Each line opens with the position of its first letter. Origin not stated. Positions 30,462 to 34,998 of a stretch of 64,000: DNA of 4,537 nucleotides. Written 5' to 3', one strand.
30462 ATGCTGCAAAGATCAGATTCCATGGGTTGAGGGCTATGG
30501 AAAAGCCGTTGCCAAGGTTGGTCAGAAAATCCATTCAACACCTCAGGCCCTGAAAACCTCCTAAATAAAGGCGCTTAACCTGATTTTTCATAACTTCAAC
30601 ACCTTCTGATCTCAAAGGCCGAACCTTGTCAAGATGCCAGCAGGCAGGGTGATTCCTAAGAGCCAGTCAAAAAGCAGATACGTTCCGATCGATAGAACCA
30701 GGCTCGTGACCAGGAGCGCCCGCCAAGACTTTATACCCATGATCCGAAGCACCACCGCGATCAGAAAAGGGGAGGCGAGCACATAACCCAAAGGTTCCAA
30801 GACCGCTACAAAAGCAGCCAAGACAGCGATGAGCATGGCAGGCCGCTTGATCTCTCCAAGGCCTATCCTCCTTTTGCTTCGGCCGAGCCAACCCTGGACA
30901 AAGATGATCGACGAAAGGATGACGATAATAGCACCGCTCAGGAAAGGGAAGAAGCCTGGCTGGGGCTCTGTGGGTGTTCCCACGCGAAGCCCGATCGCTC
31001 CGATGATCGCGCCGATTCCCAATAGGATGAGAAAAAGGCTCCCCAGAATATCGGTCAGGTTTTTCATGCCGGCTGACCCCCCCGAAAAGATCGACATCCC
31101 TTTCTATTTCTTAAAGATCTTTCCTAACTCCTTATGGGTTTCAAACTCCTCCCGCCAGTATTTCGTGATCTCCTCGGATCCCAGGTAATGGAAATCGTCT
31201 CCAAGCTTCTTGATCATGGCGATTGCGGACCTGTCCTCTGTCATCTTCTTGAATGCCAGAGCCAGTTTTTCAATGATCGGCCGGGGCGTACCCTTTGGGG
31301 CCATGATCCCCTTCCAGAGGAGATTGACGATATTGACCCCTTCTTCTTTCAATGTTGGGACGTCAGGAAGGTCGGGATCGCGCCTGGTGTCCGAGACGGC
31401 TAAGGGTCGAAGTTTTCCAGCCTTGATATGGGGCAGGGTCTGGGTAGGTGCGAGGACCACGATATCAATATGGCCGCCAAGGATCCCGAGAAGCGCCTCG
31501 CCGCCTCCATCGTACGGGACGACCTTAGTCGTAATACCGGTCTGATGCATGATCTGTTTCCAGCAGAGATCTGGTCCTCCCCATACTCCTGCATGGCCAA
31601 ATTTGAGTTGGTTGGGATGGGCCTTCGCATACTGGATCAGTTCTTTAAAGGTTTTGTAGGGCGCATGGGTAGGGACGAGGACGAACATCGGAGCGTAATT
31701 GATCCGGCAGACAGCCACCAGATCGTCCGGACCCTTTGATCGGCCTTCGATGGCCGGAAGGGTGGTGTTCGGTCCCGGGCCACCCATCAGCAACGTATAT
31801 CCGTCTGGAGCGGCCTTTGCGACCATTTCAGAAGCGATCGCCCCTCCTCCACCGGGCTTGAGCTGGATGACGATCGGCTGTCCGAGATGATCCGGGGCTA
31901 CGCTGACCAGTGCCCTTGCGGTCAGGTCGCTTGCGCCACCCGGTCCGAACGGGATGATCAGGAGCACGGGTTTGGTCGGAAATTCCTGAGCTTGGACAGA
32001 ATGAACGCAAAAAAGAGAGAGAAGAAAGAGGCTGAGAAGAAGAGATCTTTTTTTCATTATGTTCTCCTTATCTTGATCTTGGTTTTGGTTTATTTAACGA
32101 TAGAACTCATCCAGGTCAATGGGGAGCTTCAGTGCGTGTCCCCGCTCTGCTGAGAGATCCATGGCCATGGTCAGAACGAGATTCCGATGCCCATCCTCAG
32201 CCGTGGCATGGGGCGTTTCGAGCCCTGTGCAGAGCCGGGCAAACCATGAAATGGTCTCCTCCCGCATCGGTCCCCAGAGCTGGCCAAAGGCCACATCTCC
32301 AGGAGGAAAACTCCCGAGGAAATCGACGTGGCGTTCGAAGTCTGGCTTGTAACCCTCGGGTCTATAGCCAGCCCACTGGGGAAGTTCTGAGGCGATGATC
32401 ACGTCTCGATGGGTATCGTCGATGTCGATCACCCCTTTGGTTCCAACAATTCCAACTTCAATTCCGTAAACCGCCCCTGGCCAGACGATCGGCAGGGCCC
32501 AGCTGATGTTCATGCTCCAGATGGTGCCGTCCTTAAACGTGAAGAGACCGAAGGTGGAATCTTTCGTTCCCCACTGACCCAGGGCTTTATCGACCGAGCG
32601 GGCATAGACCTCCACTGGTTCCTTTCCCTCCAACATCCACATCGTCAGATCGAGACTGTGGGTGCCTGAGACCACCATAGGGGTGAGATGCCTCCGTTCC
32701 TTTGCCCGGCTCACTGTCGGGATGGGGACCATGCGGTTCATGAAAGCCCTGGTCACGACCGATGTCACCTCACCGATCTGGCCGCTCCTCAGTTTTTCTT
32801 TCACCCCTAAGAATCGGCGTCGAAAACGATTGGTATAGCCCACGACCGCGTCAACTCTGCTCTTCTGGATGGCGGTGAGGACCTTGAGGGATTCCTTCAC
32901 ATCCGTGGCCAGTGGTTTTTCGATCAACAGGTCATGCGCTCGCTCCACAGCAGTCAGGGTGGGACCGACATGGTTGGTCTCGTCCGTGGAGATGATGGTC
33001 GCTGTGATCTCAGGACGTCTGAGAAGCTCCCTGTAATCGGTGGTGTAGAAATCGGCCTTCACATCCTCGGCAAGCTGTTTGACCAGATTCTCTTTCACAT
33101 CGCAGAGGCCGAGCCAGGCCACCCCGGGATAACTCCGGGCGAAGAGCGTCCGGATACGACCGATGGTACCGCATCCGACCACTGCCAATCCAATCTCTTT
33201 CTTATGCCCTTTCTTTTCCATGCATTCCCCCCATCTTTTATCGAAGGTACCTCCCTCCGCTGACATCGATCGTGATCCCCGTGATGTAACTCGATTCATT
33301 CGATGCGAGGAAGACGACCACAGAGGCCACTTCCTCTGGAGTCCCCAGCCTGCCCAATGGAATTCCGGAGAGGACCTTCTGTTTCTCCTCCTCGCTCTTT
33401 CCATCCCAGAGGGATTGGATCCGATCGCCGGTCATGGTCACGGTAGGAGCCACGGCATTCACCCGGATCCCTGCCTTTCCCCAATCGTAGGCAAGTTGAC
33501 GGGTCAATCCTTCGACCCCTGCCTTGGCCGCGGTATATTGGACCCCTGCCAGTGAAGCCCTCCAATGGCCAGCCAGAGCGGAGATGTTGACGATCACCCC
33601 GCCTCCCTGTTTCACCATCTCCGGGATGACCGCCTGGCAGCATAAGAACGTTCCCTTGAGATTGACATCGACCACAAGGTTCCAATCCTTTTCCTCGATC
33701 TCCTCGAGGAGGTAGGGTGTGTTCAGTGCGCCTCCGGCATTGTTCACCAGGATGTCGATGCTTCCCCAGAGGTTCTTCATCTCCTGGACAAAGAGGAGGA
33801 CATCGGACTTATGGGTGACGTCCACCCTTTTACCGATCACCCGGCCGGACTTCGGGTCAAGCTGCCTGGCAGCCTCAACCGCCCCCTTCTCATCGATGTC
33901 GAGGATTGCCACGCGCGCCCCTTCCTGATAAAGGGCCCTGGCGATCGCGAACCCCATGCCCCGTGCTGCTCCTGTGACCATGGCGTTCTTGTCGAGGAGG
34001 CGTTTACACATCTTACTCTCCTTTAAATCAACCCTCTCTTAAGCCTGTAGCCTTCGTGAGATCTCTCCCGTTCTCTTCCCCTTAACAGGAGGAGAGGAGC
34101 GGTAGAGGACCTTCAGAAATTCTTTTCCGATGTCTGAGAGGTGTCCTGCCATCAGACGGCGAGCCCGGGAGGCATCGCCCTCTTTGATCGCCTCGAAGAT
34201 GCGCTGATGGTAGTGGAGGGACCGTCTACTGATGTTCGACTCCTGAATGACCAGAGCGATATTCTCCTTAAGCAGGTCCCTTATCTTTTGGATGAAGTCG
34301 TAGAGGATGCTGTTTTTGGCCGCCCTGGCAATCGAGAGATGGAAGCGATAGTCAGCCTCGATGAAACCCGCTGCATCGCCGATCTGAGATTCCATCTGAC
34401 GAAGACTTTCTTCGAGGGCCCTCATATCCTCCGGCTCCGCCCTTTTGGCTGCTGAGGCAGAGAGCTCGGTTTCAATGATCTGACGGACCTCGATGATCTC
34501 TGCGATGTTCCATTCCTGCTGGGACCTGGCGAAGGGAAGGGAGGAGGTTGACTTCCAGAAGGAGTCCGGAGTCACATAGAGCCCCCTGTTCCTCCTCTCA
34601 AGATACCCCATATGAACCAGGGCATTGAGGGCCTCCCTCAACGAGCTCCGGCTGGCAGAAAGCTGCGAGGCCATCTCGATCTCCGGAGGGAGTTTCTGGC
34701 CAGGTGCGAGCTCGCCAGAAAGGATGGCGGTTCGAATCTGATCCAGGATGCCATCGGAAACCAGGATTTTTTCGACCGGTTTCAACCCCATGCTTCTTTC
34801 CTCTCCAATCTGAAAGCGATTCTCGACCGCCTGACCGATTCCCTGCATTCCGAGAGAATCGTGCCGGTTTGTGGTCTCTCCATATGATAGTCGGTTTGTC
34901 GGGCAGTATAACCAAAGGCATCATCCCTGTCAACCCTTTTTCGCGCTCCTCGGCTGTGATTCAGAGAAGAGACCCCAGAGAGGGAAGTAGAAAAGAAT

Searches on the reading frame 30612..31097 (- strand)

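Call 11: search_protein_families(library=pfam, proteins=[window:30612-31097:-], max_evalue=0.00001)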
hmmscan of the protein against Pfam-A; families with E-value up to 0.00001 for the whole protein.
window:30612-31097:- (161 aa): 1 family
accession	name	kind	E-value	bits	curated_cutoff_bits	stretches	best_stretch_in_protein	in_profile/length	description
PF07331.16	TctB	-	7.1e-21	75.3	29.1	1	19-152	3-137/137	Tripartite tricarboxylate transporter TctB family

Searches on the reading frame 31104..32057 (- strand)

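Call 11: search_protein_families(library=pfam, proteins=[window:31104-32057:-], max_evalue=0.00001)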
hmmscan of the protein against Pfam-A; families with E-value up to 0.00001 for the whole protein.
window:31104-32057:- (317 aa): 1 family
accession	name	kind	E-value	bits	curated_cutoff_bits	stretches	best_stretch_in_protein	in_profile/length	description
PF03401.19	TctC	-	8.1e-57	193.3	27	1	47-311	2-268/274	Tripartite tricarboxylate transporter family receptor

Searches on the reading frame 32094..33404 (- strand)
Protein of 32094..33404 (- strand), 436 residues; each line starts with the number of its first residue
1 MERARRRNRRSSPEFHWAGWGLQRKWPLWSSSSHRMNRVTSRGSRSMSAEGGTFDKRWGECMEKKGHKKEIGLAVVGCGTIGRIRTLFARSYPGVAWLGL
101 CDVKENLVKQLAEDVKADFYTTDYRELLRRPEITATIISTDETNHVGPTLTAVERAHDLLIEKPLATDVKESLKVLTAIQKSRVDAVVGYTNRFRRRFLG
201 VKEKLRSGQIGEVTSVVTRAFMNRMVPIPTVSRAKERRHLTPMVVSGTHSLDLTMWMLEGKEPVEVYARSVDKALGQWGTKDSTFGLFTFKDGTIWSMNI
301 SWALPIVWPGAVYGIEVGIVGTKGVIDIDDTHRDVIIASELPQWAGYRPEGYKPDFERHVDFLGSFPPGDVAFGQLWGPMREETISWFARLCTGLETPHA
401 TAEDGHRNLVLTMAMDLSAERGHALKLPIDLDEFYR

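Call 92: search_protein_families(library=pfam, proteins=[window:32094-33404:-], max_evalue=0.00001)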
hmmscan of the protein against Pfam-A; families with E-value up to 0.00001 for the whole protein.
window:32094-33404:- (436 aa): 3 families
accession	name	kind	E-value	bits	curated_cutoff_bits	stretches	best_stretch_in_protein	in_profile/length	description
PF01408.29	GFO_IDH_MocA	-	2.2e-14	54.6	24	1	72-190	2-120/120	Oxidoreductase family, NAD-binding Rossmann fold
PF22725.1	GFO_IDH_MocA_C3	-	2.2e-13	50.7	27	1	200-326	3-123/124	GFO/IDH/MocA C-terminal domain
PF02894.22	GFO_IDH_MocA_C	-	5.6e-10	39.8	22.9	1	202-427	1-218/218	Oxidoreductase family, C-terminal alpha/beta domain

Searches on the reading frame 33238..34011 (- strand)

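Call 92: search_protein_families(library=pfam, proteins=[window:33238-34011:-], max_evalue=0.00001)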
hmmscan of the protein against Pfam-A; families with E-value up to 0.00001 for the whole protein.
window:33238-34011:- (257 aa): 3 families
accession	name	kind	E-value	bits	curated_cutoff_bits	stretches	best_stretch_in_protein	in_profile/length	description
PF13561.12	adh_short_C2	-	4.5e-64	216.7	27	1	14-253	1-234/236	Enoyl-(Acyl carrier protein) reductase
PF00106.31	adh_short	-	1e-53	182.2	26.6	1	8-195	1-185/195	short chain dehydrogenase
PF08659.16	KR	-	6e-08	33.2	22.6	1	11-172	4-162/180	KR domain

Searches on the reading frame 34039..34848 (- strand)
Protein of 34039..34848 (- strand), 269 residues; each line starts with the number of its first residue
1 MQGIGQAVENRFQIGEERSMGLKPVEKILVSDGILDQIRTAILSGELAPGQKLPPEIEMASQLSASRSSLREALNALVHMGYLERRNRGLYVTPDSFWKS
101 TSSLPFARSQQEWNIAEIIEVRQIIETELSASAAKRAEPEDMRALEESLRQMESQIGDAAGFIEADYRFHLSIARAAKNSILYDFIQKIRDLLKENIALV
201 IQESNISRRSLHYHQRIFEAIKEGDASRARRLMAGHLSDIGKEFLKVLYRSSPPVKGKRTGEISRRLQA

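Call 92: search_protein_families(library=pfam, proteins=[window:34039-34848:-], max_evalue=0.00001)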
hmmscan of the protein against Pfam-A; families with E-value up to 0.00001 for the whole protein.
window:34039-34848:- (269 aa): 2 families
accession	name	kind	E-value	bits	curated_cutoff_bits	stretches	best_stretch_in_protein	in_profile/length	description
PF07729.17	FCD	-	5.2e-28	98.4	24.3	1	117-238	1-124/125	FCD domain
PF00392.27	GntR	-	1.6e-16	60.2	27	1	32-88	3-59/64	Bacterial regulatory proteins, gntR family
